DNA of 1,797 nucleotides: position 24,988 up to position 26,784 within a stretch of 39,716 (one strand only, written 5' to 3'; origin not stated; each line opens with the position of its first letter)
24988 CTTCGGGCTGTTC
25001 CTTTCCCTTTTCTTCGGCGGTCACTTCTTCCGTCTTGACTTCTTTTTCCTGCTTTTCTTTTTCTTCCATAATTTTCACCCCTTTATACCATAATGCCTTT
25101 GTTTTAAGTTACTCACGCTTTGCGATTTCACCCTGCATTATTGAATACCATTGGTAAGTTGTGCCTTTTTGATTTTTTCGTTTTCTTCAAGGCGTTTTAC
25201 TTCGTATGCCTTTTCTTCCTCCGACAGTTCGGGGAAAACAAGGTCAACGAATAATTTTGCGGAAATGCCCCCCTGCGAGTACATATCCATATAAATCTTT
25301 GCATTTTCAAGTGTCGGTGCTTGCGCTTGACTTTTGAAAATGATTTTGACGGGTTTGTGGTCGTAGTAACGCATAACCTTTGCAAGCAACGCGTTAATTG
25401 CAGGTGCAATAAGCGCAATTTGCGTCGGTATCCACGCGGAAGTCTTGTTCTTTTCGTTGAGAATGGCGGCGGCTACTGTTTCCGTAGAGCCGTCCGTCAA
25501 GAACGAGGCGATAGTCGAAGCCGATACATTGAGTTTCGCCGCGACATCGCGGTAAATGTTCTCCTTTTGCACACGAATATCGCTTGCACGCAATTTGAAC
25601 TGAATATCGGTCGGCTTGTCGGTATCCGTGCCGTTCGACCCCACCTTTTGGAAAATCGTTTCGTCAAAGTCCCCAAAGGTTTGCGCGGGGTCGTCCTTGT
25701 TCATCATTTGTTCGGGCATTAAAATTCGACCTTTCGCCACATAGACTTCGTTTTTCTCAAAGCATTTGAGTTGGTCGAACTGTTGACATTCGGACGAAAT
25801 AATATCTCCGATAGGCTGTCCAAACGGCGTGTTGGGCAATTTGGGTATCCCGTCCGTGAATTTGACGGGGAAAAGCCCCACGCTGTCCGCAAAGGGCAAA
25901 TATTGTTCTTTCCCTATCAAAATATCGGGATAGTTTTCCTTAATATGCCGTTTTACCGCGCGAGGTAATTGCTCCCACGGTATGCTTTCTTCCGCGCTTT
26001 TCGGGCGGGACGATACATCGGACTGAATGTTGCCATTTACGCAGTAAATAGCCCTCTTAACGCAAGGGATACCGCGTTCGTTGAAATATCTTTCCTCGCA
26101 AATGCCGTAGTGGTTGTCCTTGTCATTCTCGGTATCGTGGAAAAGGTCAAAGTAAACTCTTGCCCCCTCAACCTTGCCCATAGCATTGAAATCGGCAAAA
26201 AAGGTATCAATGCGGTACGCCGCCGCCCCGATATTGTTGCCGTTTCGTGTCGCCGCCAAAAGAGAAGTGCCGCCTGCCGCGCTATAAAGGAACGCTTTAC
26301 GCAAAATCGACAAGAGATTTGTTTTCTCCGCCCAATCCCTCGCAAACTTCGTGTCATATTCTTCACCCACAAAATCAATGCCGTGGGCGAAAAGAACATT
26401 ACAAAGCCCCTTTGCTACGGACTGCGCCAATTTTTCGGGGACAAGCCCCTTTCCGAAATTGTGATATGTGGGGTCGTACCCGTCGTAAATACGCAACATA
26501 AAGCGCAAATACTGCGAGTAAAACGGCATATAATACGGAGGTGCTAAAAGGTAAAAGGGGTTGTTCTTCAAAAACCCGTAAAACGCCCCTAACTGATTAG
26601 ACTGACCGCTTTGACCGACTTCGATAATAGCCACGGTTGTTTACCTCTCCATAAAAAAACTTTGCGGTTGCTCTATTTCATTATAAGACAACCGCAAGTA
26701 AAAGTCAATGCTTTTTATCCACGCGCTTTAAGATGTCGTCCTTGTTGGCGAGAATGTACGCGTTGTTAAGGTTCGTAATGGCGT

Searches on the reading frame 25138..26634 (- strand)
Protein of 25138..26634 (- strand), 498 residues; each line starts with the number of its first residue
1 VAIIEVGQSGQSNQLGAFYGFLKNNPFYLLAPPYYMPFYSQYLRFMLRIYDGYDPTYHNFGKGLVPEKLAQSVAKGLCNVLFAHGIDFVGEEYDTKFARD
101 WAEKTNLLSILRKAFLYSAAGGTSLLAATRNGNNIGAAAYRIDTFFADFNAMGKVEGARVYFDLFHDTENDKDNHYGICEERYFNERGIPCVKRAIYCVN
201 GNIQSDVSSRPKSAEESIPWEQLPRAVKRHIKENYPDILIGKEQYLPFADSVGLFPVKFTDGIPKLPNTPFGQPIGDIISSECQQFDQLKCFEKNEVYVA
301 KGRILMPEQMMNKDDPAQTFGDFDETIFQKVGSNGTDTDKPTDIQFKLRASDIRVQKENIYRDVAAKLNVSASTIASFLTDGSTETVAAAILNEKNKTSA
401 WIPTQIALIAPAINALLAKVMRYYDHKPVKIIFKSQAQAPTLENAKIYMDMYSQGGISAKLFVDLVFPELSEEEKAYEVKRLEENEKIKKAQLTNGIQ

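Call 7: search_protein_families(library=pfam, proteins=[window:25138-26634:-], max_evalue=0.01)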
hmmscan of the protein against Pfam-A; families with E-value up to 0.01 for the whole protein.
window:25138-26634:- (498 aa): 0 families

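Call 8: search_protein_families(library=phrogs, proteins=[window:25138-26634:-], max_evalue=0.01)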
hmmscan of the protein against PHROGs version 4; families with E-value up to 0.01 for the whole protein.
window:25138-26634:- (498 aa): 2 families
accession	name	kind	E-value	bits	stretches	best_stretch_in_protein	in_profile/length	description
phrog_533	-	head and packaging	9.3e-13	48.5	1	295-492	276-482/495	portal protein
phrog_9064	-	head and packaging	0.0078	16.8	0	418-492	143-214/228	portal protein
